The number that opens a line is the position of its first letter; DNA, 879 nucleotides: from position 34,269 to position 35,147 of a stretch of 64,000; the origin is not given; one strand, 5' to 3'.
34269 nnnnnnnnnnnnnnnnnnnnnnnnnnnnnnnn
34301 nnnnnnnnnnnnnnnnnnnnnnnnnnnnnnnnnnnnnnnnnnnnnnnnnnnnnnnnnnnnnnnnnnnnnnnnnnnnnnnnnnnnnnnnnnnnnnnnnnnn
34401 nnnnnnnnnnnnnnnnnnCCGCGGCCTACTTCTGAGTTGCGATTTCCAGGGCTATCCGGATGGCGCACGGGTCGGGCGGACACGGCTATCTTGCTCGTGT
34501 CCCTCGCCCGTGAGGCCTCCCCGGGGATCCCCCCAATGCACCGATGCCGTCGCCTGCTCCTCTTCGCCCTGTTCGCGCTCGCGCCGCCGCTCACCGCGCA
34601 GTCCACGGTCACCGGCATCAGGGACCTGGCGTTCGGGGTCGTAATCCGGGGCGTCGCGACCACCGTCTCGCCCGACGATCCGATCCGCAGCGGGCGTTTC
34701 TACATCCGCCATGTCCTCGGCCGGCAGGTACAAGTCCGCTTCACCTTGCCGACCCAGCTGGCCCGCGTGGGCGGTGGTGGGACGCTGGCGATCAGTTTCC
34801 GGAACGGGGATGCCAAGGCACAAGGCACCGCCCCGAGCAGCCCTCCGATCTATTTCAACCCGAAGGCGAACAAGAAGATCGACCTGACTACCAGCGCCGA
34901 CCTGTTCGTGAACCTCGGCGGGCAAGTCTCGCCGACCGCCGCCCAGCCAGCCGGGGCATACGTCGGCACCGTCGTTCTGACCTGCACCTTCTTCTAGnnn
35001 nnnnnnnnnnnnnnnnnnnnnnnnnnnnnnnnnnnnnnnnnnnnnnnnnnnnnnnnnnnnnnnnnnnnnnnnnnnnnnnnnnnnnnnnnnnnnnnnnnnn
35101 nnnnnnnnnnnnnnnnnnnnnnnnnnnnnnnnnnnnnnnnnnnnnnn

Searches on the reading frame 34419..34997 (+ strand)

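Call 25: search_protein_families(library=pfam, proteins=[window:34419-34997:+], max_evalue=0.001)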
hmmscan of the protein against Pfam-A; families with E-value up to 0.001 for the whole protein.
window:34419-34997:+ (192 aa): 1 family
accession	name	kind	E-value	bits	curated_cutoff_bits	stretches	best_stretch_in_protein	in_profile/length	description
PF14352.11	DUF4402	-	0.0004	21.5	25.2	0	88-188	43-126/129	Domain of unknown function (DUF4402)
